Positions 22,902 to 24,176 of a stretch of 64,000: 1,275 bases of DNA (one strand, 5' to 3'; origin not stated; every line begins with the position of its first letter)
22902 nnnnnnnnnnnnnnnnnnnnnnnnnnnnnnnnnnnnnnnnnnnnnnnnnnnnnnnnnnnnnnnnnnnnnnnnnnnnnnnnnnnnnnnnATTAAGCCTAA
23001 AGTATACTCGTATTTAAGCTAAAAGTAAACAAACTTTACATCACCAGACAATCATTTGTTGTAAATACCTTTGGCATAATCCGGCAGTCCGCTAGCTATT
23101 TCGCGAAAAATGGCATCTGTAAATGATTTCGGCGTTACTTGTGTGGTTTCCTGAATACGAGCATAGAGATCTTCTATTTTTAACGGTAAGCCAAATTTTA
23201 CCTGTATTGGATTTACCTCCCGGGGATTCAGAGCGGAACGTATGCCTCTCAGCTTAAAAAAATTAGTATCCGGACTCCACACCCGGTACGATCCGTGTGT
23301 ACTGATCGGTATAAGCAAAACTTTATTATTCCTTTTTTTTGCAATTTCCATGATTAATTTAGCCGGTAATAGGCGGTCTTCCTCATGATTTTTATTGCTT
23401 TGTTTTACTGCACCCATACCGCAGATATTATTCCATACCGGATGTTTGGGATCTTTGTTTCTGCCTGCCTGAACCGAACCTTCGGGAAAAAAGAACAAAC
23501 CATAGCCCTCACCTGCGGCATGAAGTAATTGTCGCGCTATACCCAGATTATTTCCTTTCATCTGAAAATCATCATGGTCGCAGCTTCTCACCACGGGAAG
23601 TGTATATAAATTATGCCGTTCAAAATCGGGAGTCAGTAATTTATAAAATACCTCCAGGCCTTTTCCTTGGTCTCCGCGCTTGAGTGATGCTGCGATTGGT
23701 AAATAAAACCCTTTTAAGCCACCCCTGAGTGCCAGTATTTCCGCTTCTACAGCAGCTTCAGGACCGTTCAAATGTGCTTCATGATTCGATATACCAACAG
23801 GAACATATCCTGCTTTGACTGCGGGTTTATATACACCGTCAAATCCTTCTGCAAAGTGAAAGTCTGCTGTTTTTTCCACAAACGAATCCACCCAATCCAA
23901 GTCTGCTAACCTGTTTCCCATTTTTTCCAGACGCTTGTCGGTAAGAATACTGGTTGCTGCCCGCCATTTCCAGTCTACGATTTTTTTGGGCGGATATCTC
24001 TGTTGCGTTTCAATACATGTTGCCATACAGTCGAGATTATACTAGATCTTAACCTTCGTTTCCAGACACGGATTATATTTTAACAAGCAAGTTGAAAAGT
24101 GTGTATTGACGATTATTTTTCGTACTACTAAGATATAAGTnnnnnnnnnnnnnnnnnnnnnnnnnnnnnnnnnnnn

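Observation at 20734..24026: GC-richer block with two paralogous tail-anchored proteins of unknown function and a divergent acyltransferase-like gene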

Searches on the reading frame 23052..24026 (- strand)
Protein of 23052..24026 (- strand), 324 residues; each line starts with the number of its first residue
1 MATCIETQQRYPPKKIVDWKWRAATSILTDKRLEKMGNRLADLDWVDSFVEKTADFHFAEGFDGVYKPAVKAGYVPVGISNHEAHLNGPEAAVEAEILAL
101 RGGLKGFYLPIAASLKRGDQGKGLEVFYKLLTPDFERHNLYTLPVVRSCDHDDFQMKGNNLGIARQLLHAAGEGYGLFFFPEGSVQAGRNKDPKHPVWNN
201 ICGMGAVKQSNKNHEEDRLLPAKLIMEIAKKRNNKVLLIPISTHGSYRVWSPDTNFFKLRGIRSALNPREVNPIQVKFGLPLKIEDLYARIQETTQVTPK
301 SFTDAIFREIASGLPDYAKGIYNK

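Call 4: search_protein_families(library=pfam, proteins=[window:23052-24026:-], max_evalue=1)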
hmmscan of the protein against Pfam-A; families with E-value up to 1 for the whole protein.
window:23052-24026:- (324 aa): 0 families

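Call 6: search_protein_families(library=ncbifam, proteins=[window:23052-24026:-], max_evalue=1)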
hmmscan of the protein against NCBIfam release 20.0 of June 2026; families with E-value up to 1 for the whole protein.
window:23052-24026:- (324 aa): 0 families

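Call 7: search_solved_structures(query=window:23052-24026:-, max_evalue=10)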
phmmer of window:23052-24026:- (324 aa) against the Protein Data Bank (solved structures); distinct sequences matched with E-value up to 10: 3.
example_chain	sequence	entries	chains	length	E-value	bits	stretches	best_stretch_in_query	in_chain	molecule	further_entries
8cbc_A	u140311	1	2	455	0.84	12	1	126-200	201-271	GH30 family xylanase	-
7ncx_AAA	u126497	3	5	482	0.91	11.8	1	126-200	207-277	GH30 family xylanase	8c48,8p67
7o0e_G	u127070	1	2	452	1.1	11.6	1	126-199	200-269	GH30 family xylanase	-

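Call 10: find_homologous_proteins(query=window:23052-24026:-)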
Query window:23052-24026:- (324 aa): 3 proteins with E <= 0.001 among 2119 candidates.
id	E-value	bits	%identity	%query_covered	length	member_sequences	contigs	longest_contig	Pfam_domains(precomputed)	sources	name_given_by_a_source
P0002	4.9e-221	751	100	100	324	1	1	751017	-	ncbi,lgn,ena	-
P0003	7.7e-10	57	25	78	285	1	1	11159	-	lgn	-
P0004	1.7e-4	39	33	47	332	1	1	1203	-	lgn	-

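Call 12: find_encoding_contigs(protein=P0003, flank=10000, max_places=4)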
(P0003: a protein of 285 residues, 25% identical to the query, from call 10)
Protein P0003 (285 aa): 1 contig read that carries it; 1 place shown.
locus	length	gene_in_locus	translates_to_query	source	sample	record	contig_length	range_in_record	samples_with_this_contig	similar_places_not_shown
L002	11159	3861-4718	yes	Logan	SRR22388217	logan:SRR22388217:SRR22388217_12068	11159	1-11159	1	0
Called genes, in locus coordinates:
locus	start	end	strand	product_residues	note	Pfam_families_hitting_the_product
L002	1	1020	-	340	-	?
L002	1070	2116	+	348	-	PF05448:AXE1 (faint), PF02129:Peptidase_S15, PF00561:Abhydrolase_1, PF12146:Hydrolase_4, PF12697:Abhydrolase_6, PF00326:Peptidase_S9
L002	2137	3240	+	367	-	PF01926:MMR_HSR1, PF02421:FeoB_N (weak), PF06071:YchF-GTPase_C, PF02824:TGS (faint)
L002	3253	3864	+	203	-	PF01066:CDP-OH_P_transf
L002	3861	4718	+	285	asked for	-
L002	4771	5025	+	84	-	PF01250:Ribosomal_S6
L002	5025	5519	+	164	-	PF00436:SSB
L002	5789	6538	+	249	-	-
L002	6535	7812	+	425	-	PF22694:CtpB_N-like, PF00595:PDZ, PF13180:PDZ_2, PF17820:PDZ_6, PF03572:Peptidase_S41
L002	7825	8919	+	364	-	PF00089:Trypsin, PF13365:Trypsin_2, PF00595:PDZ, PF13180:PDZ_2, PF17820:PDZ_6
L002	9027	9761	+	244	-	PF13623:SurA_N_2 (weak), PF13624:SurA_N_3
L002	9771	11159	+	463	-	?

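Call 20: search_protein_families(library=pfam, proteins=[P0003, P0004], max_evalue=10)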
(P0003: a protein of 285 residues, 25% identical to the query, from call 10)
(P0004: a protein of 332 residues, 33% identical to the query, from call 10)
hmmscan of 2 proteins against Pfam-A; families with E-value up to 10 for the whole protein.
P0003 (285 aa): 2 families
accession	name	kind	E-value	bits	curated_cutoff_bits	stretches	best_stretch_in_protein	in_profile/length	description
PF01553.26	Acyltransferase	-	0.02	15.2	23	1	58-173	17-105/132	Acyltransferase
PF08256.16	Antimicrobial20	-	3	9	20.6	1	74-83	4-13/13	Aurein-like antibiotic peptide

P0004 (332 aa): 1 family
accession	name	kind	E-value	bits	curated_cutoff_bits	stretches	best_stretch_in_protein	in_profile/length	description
PF01553.26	Acyltransferase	-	0.0029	17.9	23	1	32-208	2-132/132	Acyltransferase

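Call 21: find_homologous_proteins(query=A2, max_evalue=0.01)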
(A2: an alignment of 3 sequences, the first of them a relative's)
Query A2 (3 sequences) (324 aa, profile of the alignment): 15 proteins with E <= 0.01 among 8000 candidates.
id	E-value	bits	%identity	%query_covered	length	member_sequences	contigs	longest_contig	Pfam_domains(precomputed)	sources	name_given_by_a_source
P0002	1.4e-129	450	100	100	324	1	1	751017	-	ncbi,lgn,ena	-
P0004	1.4e-122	427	33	47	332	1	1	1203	-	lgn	-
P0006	1.7e-90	321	32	48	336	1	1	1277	-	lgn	-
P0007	3.2e-89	317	28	55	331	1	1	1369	-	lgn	-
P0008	2.0e-82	295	24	75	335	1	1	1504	-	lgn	-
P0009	2.7e-78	281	24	75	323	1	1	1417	-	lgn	-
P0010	3.0e-65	239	27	47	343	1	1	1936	-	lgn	-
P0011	1.9e-63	233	31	48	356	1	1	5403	-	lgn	-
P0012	1.7e-61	226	30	50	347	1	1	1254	-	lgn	-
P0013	2.6e-59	219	29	67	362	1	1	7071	-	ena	-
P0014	1.2e-57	214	27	67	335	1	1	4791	-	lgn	-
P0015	2.3e-57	213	29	56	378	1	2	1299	-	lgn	-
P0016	2.6e-56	209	33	48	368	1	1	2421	-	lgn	-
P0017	3.2e-42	163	31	77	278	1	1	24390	-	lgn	-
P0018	1.6e-39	154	23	75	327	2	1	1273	-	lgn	-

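Call 25: search_solved_structures(query=A3, max_evalue=10, show_alignments=2)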
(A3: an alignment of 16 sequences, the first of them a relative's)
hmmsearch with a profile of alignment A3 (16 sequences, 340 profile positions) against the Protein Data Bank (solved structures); distinct sequences matched with E-value up to 10: 2.
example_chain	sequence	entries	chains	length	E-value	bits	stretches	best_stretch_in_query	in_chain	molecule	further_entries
1vcs_A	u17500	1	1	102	0.04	16.1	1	283-315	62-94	Vesicle transport through interaction with t-SNAREs homolog 1A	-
5kym_A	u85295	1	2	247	0.049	15.8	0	23-80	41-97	1-acyl-sn-glycerol-3-phosphate acyltransferase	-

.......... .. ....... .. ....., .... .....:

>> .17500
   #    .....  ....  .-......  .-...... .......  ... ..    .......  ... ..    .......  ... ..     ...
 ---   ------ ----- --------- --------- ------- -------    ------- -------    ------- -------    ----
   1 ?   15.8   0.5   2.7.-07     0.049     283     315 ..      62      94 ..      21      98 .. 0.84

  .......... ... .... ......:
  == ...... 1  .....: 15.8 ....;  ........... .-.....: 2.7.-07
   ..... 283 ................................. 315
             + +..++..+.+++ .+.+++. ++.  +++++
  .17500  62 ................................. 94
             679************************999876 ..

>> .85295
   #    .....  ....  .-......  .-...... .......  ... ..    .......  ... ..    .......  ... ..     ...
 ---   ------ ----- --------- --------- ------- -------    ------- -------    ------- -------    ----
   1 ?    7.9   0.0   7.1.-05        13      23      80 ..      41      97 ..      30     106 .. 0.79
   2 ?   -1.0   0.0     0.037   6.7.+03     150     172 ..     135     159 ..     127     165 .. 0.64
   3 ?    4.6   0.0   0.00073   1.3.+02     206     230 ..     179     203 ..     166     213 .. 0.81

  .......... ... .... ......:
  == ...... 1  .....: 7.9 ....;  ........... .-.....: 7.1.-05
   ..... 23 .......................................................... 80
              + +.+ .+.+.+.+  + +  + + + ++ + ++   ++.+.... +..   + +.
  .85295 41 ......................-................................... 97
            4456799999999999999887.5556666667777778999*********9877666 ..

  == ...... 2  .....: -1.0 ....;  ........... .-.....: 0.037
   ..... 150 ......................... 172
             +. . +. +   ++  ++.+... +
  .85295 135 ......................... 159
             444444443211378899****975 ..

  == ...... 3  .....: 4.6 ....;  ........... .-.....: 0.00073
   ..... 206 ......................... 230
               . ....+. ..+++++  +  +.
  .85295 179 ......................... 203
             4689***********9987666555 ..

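Call 26: search_protein_families(library=pfam, alignment_id=A3, max_evalue=1)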
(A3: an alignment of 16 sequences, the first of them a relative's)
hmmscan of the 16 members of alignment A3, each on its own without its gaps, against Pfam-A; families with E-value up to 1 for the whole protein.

A. member 1, P0002 (324 aa): 0 families

B. families by the number of members that match (of 16 scanned): 8 families
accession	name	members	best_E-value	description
PF01553.26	Acyltransferase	6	0.00023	Acyltransferase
PF06696.16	Strep_SA_rep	1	0.00066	Streptococcal surface antigen repeat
PF18160.6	SLATT_5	1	0.012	SMODS and SLOG-associating 2TM effector domain family 5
PF09520.16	RE_TdeIII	1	0.061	Type II restriction endonuclease, TdeIII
PF24474.1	DUF7579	1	0.1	Domain of unknown function (DUF7579)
PF02191.22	OLF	1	0.1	Olfactomedin-like domain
PF18083.6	PutA_N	1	0.11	Proline utilization A N-terminal domain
PF10719.14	ComFB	1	0.2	Late competence development protein ComFB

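Call 34: predict_structure(alignment_id=A3)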
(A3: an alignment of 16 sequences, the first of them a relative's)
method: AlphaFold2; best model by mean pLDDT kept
length: 324 residues; sequences in the alignment: 16
mean_pLDDT: 76.8   pTM: 0.78
mean pLDDT of the five models: 76.8, 76.7, 67.6, 64.1, 62.3
residues with pLDDT >= 90: 92; 70-90: 141; 50-70: 48; < 50: 43
segments of 3 or more residues with pLDDT < 50: 1-30, 190-199
pLDDT, mean of each block of 10 residues (from residue 1): 30 39 42 56 63 90 96 94 78 92 93 88 83 88 85 82 79 87 55 48 66 60 86 93 87 71 74 89 94 86 92 89 83
secondary structure, 60 per line:
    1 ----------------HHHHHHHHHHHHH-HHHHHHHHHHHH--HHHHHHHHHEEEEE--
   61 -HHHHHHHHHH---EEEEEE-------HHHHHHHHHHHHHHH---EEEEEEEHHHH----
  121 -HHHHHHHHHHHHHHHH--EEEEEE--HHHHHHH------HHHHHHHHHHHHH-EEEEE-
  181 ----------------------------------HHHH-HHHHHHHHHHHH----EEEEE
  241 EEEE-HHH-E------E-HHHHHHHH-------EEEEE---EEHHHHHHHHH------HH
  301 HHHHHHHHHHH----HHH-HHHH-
elements in order: H17-29 H31-42 H45-53 E54-58 H62-71 E75-80 H88-102 E106-112 H113-116 H122-137 E140-145 H148-154 H161-173 E175-179 H215-218 H220-231 E236-244 H259-266 E274-278 H284-292 H299-311 H320-323

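Call 37: fold_search(model_id=the predicted structure, library=pdb)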
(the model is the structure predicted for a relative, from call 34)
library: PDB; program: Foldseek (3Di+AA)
matches with E <= 10: 626; with E <= 0.001: 1
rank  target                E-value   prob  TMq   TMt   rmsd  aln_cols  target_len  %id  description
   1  1k30                  2.0e-04  1.00  0.44  0.40   6.5       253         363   10  Crystal Structure Analysis of Squash (Cucurbita moschata) glycerol-3-phosphate (1)-acyltransferase (released 2001-10-31)
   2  1iuq                  1.0e-03  1.00  0.46  0.43   4.9       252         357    9  The 1.55 A Crystal Structure of Glycerol-3-Phosphate Acyltransferase (released 2003-10-07)
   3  7zkq_T                4.5e-03  0.97  0.40  0.37  10.9       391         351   12  Early Pp module assembly intermediate of complex I (released 2022-11-23)
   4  5f2t_B                2.6e-02  0.98  0.41  0.49   7.6       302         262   12  Crystal structure of membrane associated PatA from Mycobacterium smegmatis in complex with palmitate - C 2 space group (released 2016-03-09)
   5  7dyi_B                1.2e-01  0.15  0.19  0.16  10.8       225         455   11  Crystal Structure of Cyanobacterial Circadian Clock Protein KaiC (released 2022-04-27)
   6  6cy1_B                1.5e-01  0.30  0.28  0.28  14.2       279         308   11  Crystal structure of Signal recognition particle receptor FtsY from Elizabethkingia anophelis (released 2018-05-02)
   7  3inn_B                1.5e-01  0.07  0.15  0.17  19.4       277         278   13  Crystal structure of pantoate-beta-alanine-ligase in complex with ATP at low occupancy at 2.1 A resolution (released 2009-10-06)
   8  3n8h_A                2.0e-01  0.08  0.15  0.18  19.8       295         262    9  Crystal Structure of Pantoate-beta-alanine Ligase from Francisella tularensis (released 2010-06-16)
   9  3inn_C                2.1e-01  0.08  0.16  0.17  18.8       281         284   10  Crystal structure of pantoate-beta-alanine-ligase in complex with ATP at low occupancy at 2.1 A resolution (released 2009-10-06)
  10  3q10_A                2.5e-01  0.08  0.16  0.17  18.7       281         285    7  Pantoate-beta-alanine ligase from Yersinia pestis (released 2011-02-02)
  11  1iho_A                3.0e-01  0.05  0.13  0.14  19.3       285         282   10  CRYSTAL APO-STRUCTURE OF PANTOTHENATE SYNTHETASE FROM E. COLI (released 2001-05-30)
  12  7v3x_G                3.1e-01  0.11  0.19  0.14  10.3       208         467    9  Crystal Structure of Cyanobacterial Circadian Clock Protein KaiC (released 2022-04-27)
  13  2pzb_A                3.7e-01  0.07  0.16  0.20  18.8       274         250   11  NAD+ Synthetase from Bacillus anthracis (released 2007-07-31)
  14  3imc_A                3.7e-01  0.06  0.16  0.17  19.0       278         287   10  Crystal Structure of Mycobacterium Tuberculosis Pantothenate Synthetase at 1.6 Ang resolution in complex with fragment (released 2009-10-13)
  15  1ih8_B                3.9e-01  0.08  0.17  0.21  18.4       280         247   12  NH3-dependent NAD+ Synthetase from Bacillus subtilis Complexed with AMP-CPP and Mg2+ ions. (released 2001-06-06)
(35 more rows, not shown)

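Call 45: find_related_loci(query=A3, collection=genome_contigs, flank=6000)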
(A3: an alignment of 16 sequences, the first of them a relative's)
Query A3 (324 aa) in genome_contigs; peptide patterns used: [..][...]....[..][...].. (x = any residue, [..] = any of these).
64 stretches matched a pattern; 3 encode a relative of the query (tblastn E <= 1e-3); 3 distinct loci.
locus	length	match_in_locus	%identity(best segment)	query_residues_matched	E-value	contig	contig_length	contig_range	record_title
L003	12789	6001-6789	27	62-322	1e-17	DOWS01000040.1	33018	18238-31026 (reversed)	MAG TPA_asm: Candidatus Daviesbacteria bacterium isolate UBA9644 contig_13008, whole genome shotgun sequence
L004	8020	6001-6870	25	20-324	7e-14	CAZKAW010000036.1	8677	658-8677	MAG TPA_asm: uncultured Gammaproteobacteria bacterium isolate binchicken_co38_470 genome assembly, contig: NODE_17279_le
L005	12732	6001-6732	21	74-322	3e-10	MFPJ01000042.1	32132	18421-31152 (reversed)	MAG: Candidatus Levybacteria bacterium RIFCSPLOWO2_12_FULL_39_17 rifcsplowo2_12_scaffold_7320, whole genome shotgun sequ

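Call 50: find_encoding_contigs(protein=P0017, flank=8000, max_places=3)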
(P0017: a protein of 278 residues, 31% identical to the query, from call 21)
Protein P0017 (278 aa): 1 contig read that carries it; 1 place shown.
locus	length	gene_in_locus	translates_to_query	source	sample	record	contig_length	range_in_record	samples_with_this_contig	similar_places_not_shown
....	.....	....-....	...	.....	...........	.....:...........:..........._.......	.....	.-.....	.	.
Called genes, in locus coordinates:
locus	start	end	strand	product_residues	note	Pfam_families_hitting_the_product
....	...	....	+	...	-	-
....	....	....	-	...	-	-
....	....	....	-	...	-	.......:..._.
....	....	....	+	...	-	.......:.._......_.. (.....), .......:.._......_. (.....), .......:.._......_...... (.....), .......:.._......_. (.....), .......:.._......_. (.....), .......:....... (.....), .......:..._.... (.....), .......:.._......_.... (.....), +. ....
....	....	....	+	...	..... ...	-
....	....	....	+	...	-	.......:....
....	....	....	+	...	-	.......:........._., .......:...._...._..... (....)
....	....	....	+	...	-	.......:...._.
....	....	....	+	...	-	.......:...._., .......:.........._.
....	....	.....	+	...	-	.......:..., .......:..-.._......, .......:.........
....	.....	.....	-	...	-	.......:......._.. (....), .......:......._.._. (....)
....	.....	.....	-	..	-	-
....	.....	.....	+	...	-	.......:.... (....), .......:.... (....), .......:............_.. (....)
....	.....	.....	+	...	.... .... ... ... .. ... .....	-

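Call 51: find_encoding_contigs(protein=P0013, flank=8000, max_places=3)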
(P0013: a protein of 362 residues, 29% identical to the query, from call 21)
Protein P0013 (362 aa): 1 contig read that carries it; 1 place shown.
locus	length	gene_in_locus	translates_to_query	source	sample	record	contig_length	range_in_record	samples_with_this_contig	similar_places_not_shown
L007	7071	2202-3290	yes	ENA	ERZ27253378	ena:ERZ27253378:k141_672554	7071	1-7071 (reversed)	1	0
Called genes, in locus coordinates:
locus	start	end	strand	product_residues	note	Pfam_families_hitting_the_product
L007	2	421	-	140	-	?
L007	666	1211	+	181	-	PF13427:AadA_C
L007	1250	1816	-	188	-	PF00436:SSB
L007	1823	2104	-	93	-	PF01250:Ribosomal_S6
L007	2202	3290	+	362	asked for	-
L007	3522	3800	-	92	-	-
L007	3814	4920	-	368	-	PF01926:MMR_HSR1, PF02421:FeoB_N (weak), PF06071:YchF-GTPase_C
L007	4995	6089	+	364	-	PF00150:Cellulase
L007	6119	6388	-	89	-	PF01541:GIY-YIG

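Call 54: search_protein_families(library=padloc, proteins=[window:23052-24026:-], max_evalue=1)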
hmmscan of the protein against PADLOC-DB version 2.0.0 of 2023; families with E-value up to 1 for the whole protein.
window:23052-24026:- (324 aa): 0 families

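Call 55: search_protein_families(library=phrogs, proteins=[window:23052-24026:-], max_evalue=1)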
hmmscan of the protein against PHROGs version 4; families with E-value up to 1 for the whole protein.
window:23052-24026:- (324 aa): 0 families
